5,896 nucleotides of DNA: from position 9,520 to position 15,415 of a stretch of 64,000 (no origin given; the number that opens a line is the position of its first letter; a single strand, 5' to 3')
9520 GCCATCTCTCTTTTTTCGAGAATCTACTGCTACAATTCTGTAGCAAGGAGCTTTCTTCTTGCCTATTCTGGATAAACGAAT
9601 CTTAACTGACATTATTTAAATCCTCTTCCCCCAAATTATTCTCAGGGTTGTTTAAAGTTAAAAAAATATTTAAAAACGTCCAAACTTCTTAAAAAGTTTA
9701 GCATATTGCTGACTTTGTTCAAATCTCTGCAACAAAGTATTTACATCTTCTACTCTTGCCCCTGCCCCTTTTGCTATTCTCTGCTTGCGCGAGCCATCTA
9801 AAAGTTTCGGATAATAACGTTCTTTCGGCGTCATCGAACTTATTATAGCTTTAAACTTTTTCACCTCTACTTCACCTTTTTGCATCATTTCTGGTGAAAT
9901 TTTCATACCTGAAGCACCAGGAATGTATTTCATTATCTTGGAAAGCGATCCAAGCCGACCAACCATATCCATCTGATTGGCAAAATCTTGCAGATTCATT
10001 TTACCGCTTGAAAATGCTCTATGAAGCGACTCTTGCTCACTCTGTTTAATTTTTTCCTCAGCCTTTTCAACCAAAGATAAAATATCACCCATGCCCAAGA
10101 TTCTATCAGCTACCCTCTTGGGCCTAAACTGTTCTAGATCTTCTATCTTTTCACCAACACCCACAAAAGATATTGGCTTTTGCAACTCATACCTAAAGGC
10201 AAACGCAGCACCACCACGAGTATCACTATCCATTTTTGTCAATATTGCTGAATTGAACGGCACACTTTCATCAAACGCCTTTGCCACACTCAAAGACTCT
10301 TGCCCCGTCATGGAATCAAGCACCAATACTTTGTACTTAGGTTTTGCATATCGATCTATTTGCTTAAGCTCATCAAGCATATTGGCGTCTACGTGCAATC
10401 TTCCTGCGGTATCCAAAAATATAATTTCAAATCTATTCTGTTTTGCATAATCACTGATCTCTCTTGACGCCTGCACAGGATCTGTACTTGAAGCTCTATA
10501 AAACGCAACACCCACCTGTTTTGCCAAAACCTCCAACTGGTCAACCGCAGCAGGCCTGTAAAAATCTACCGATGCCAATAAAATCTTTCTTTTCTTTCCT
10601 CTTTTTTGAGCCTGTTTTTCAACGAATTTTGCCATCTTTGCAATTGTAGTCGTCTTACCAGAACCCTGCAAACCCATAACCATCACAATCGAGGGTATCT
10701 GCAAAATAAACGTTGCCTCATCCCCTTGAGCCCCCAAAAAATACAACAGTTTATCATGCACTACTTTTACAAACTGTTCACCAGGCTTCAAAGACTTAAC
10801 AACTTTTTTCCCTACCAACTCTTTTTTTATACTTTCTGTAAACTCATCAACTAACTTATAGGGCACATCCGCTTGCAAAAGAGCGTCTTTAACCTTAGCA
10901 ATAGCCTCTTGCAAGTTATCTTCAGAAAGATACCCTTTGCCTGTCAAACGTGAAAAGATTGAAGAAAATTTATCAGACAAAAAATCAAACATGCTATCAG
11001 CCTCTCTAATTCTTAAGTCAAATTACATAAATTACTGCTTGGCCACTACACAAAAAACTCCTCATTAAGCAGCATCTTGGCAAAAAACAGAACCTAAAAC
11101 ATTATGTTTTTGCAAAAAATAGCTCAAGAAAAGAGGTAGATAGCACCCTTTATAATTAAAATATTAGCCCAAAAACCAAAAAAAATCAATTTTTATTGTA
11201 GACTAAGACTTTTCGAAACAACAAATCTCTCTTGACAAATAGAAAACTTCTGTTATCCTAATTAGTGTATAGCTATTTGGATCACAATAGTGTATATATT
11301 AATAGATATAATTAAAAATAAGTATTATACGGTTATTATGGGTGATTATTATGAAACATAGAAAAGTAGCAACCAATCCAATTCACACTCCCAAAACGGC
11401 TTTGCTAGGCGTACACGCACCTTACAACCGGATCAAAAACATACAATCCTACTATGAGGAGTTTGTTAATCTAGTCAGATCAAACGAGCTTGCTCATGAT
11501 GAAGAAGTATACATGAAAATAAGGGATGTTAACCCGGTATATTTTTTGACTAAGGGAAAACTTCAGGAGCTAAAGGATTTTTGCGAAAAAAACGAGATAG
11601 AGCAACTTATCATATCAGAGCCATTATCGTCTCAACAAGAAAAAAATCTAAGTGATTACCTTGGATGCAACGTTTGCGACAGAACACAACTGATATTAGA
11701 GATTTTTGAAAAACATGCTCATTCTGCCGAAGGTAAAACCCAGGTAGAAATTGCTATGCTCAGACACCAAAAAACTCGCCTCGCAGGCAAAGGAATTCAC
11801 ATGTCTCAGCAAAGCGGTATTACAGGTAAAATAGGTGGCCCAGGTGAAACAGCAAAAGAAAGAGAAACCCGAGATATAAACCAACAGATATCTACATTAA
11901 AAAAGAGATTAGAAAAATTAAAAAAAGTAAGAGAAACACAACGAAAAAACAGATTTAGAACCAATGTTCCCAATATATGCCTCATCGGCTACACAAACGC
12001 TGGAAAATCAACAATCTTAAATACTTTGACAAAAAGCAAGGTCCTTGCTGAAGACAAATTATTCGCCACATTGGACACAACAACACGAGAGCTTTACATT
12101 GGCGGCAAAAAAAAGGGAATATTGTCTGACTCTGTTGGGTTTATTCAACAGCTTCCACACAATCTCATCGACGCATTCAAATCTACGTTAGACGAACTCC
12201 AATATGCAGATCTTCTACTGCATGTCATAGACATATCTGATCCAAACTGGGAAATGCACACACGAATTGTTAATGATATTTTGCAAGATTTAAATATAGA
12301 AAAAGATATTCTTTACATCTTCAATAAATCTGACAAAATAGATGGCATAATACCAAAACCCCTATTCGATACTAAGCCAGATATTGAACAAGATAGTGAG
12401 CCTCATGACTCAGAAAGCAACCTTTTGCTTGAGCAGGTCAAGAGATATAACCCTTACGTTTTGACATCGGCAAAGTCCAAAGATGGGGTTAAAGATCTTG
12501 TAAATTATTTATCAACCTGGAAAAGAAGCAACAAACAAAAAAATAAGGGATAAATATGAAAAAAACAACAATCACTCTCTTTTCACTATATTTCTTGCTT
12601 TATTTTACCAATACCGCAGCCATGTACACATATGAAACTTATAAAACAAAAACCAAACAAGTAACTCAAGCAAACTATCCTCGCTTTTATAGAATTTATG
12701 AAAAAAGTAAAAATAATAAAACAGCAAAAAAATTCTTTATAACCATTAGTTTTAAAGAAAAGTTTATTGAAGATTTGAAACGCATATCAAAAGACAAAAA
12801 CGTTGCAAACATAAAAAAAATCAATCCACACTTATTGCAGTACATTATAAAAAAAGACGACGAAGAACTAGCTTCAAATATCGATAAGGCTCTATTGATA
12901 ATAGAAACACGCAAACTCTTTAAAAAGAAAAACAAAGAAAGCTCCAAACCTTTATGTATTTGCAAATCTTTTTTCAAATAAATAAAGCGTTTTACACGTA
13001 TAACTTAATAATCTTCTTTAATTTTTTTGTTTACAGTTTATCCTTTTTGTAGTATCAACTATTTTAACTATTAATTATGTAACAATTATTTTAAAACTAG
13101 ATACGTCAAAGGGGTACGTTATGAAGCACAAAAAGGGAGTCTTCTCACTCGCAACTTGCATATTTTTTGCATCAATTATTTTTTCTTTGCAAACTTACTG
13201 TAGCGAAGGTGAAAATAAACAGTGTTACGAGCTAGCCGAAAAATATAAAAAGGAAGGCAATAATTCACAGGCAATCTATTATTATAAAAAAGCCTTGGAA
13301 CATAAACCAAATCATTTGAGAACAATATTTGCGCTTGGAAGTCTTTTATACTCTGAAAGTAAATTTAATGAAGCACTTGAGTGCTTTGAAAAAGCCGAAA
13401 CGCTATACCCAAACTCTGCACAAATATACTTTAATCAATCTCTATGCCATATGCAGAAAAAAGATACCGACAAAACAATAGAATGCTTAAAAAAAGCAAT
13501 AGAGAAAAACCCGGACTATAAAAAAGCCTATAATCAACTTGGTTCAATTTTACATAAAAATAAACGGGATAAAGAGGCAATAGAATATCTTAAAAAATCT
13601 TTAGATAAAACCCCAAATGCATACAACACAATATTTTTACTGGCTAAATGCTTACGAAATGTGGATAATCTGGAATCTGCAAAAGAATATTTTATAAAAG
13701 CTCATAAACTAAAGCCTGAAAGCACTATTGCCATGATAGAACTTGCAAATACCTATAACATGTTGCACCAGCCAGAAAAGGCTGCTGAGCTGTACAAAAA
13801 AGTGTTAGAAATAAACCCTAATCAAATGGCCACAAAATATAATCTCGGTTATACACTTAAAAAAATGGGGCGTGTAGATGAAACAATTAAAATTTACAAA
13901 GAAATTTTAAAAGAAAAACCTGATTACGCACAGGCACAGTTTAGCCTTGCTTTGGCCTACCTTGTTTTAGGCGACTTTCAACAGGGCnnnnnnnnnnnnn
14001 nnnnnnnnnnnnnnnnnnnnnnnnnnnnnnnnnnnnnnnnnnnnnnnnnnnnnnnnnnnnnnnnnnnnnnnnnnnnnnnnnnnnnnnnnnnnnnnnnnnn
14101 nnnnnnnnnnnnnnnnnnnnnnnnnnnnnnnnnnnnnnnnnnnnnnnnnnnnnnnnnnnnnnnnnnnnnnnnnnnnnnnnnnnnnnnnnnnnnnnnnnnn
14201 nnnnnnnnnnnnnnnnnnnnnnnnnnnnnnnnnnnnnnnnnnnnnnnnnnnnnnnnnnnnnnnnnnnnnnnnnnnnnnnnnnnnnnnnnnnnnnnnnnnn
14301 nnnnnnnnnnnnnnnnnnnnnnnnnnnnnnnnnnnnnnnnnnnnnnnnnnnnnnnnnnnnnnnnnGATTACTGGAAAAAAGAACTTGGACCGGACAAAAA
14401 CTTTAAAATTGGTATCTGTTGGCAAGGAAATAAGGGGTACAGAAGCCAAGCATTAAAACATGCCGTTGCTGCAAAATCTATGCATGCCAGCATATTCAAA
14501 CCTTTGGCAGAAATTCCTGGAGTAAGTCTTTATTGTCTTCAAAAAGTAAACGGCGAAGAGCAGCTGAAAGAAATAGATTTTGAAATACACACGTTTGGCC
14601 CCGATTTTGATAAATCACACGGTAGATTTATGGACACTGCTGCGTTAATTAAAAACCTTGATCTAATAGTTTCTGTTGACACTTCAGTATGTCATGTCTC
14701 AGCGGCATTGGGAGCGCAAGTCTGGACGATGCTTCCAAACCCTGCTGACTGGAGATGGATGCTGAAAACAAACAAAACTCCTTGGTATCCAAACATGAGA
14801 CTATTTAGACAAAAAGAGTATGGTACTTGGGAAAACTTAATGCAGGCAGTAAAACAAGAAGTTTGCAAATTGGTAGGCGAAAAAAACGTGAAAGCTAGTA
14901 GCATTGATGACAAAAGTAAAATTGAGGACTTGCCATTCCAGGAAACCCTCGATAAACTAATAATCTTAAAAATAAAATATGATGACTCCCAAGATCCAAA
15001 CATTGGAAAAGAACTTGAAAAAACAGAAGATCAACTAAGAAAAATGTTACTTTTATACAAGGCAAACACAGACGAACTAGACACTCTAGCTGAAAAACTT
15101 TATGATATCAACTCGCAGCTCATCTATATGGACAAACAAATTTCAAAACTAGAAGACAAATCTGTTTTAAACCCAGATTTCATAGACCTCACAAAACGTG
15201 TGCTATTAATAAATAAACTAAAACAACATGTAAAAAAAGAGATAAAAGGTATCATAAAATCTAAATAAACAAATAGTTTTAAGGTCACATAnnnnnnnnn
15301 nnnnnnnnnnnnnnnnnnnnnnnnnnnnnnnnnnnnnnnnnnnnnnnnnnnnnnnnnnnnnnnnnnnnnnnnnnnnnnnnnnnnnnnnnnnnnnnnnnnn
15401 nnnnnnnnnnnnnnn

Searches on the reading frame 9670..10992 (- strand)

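Call 14: search_protein_families(library=pfam, proteins=[window:9670-10992:-], max_evalue=0.001)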
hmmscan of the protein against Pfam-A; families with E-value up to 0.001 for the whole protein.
window:9670-10992:- (440 aa): 7 families
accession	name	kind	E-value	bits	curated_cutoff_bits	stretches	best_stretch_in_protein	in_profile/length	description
PF00448.28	SRP54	-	1.6e-67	227.4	22.7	1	100-300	1-196/196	SRP54-type protein, GTPase domain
PF02978.25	SRP_SPB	-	6.6e-29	100.6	27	1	331-429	1-89/91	Signal peptide binding domain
PF02881.24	SRP54_N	-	5.7e-20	71.8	22.4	1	5-82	1-75/75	SRP54-type protein, helical bundle domain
PF13401.12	AAA_22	-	3.7e-06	27.7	27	1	101-215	6-110/130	AAA domain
PF13479.12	AAA_24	-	7.5e-05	23.1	27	0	103-199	5-76/195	AAA domain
PF13191.12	AAA_16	-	0.00023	22.2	32.6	1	100-228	24-141/167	AAA ATPase domain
PF02492.25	cobW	-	0.00025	21.1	20.7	1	102-255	2-154/180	CobW/HypB/UreG, nucleotide-binding domain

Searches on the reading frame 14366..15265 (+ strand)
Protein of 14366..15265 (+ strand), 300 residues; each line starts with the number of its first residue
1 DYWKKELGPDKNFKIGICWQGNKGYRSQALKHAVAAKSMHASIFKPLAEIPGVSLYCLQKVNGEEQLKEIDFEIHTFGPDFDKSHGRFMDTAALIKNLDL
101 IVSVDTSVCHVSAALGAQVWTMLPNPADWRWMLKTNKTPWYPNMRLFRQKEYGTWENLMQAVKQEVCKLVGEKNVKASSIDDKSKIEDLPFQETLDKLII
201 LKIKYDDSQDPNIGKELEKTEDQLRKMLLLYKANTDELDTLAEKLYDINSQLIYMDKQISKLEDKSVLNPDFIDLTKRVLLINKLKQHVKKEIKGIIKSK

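Call 79: search_protein_families(library=pfam, proteins=[window:14366-15265:+], max_evalue=0.05)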
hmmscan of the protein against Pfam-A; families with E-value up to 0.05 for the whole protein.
window:14366-15265:+ (300 aa): 1 family
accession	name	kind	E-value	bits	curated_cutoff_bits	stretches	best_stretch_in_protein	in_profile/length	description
PF01075.23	Glyco_transf_9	-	2.2e-05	24.4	22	1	88-122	174-208/247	Glycosyltransferase family 9 (heptosyltransferase)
